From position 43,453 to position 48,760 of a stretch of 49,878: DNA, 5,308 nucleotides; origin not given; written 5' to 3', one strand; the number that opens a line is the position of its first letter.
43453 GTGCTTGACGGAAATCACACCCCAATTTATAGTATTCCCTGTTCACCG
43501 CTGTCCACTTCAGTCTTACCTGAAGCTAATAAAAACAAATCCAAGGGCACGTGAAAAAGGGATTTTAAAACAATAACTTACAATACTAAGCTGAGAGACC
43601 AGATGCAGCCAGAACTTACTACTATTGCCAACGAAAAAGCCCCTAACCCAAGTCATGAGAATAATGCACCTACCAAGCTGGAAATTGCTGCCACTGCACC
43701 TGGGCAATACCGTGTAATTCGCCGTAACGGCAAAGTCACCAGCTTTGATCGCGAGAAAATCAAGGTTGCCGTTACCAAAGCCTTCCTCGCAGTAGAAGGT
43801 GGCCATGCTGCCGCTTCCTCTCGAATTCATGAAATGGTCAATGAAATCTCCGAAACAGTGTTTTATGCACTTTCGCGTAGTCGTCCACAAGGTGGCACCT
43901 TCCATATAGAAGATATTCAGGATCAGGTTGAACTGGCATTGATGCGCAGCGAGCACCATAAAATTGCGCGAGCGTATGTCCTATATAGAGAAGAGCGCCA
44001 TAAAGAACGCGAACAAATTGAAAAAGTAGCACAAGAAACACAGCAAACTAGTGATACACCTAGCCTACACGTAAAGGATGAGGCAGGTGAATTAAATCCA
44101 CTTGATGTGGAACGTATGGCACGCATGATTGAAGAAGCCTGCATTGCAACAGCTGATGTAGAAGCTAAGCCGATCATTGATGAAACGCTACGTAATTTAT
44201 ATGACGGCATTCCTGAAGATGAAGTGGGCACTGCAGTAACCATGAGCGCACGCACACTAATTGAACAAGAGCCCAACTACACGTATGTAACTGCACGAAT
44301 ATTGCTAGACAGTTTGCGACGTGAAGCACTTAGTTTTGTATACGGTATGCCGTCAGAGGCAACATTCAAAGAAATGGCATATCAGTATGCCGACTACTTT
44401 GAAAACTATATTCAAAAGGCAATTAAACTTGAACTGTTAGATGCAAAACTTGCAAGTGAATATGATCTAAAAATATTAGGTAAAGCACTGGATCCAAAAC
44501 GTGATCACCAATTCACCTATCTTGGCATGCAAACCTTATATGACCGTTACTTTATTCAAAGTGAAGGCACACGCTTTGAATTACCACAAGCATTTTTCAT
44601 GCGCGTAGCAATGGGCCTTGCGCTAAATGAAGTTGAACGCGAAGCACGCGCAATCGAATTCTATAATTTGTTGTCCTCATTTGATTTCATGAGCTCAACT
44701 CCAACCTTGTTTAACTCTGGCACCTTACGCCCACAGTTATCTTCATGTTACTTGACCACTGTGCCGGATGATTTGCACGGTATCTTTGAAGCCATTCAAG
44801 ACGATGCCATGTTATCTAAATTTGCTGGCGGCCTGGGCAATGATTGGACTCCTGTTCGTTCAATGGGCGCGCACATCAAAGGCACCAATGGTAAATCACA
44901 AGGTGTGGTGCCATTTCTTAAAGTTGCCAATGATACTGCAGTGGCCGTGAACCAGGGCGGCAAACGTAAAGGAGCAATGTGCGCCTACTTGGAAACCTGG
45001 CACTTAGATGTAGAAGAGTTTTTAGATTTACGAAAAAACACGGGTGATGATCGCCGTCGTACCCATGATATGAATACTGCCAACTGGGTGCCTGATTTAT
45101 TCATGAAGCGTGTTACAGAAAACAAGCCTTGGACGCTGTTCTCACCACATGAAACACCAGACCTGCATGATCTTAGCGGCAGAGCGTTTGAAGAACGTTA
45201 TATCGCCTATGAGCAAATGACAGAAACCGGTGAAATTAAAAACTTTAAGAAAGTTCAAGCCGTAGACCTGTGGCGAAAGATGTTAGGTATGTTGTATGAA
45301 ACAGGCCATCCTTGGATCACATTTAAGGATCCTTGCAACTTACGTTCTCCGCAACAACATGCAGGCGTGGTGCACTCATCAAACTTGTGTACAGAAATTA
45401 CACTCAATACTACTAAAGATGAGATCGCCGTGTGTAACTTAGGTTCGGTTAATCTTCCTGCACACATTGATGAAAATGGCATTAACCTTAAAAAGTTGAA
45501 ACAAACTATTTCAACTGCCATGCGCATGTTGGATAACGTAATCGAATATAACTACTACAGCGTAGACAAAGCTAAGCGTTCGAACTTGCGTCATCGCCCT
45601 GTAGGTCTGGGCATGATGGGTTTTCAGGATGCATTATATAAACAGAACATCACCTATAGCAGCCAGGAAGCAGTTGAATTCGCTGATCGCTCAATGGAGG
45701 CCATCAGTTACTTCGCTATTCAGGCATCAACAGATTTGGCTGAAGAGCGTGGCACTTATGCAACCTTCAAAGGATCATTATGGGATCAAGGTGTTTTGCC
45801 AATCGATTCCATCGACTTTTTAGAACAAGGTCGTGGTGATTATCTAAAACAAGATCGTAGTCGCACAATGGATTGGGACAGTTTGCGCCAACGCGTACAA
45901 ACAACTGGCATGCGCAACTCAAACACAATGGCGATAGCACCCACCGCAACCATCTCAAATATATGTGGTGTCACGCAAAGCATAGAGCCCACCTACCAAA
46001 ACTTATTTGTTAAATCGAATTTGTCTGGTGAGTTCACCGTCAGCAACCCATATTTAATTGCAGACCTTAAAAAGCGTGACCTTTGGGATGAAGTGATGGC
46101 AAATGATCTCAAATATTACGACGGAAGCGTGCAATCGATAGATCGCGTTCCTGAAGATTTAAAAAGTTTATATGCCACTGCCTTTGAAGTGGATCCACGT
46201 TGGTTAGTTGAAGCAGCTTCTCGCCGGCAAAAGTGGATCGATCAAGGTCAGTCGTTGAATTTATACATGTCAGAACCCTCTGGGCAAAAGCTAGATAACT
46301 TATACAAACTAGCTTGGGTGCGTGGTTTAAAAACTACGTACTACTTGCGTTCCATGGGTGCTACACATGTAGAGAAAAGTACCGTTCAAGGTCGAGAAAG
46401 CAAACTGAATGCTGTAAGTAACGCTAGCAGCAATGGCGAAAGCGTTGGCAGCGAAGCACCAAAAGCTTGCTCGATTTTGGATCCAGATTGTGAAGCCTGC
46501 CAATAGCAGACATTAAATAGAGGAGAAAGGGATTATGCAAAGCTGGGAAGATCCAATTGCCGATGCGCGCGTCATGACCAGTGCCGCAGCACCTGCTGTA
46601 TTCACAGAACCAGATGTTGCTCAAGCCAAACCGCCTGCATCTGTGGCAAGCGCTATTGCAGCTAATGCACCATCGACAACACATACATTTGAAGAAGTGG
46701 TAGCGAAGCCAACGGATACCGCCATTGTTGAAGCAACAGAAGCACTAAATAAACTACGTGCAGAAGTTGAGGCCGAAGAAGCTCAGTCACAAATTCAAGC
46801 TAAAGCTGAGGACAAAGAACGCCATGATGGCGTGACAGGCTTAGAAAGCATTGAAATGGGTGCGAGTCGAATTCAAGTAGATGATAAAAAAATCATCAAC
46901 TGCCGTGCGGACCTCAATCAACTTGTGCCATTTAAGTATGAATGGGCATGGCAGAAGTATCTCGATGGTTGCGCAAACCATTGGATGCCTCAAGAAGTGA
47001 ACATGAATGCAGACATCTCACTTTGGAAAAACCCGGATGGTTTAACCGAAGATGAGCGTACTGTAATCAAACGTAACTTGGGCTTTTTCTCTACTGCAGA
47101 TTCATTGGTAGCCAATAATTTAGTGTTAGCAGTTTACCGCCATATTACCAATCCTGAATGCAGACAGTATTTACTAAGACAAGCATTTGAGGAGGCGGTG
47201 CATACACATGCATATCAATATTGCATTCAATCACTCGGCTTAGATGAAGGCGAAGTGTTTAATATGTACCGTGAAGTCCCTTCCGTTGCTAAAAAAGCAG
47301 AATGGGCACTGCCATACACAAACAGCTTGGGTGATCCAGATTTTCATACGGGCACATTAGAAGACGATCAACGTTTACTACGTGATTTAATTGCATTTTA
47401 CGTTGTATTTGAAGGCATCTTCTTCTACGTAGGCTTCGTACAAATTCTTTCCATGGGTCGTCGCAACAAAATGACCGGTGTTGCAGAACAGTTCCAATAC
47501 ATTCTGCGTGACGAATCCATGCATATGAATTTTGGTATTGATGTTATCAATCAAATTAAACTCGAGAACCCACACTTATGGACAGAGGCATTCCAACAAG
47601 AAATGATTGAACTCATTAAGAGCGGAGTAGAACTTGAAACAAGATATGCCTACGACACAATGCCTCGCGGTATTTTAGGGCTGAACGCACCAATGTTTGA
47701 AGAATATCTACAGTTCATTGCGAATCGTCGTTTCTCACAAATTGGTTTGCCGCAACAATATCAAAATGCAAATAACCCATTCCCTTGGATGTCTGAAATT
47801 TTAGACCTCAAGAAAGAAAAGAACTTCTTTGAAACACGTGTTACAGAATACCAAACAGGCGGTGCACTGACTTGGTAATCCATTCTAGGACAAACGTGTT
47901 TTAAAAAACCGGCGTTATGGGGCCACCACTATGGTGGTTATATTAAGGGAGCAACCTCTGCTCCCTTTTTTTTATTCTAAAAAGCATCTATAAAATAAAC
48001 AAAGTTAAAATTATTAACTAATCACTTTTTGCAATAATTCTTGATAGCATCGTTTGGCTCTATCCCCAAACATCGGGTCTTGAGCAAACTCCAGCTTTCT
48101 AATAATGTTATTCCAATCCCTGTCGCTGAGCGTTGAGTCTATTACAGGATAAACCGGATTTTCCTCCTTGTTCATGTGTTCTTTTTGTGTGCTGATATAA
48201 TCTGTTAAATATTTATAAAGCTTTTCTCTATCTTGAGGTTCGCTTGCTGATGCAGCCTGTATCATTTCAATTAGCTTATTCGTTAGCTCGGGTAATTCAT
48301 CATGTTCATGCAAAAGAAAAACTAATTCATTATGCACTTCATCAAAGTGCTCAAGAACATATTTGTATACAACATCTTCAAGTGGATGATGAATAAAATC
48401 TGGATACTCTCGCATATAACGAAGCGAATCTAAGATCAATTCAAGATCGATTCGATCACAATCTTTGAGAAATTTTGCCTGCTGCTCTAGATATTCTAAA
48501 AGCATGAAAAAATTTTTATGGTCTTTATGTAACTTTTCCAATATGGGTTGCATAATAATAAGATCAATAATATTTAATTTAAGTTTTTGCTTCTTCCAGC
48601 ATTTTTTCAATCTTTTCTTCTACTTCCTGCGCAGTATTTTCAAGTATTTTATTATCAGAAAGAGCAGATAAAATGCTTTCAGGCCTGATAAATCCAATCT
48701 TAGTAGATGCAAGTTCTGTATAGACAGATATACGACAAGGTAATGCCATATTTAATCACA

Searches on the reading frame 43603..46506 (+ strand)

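Call 118: search_protein_families(library=pfam, proteins=[window:43603-46506:+], max_evalue=0.0001)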
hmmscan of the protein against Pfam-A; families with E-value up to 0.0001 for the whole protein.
window:43603-46506:+ (967 aa): 3 families
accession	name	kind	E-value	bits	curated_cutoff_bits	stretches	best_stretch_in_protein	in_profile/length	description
PF02867.20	Ribonuc_red_lgC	-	3.4e-193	643.5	23.9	1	380-915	1-523/523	Ribonucleotide reductase, barrel domain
PF03477.21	ATP-cone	-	3.1e-27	95.4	25.8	2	37-133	2-87/88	ATP cone domain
PF00317.26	Ribonuc_red_lgN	-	1.2e-25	89.8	28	1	303-375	2-75/77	Ribonucleotide reductase, all-alpha domain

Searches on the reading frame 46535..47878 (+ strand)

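Call 118: search_protein_families(library=pfam, proteins=[window:46535-47878:+], max_evalue=0.0001)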
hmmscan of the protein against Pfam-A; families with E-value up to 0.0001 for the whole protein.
window:46535-47878:+ (447 aa): 1 family
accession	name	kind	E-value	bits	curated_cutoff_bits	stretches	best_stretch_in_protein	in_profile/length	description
PF00268.27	Ribonuc_red_sm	-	3.2e-92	309.3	33.6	1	128-415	2-281/281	Ribonucleotide reductase, small chain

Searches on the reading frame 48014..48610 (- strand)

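Call 118: search_protein_families(library=pfam, proteins=[window:48014-48610:-], max_evalue=0.0001)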
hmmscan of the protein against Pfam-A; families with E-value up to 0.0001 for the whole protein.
window:48014-48610:- (198 aa): 1 family
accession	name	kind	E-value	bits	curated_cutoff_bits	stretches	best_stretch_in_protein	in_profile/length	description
PF01814.28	Hemerythrin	-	3.9e-10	40.7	25.3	1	24-156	3-126/127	Hemerythrin HHE cation binding domain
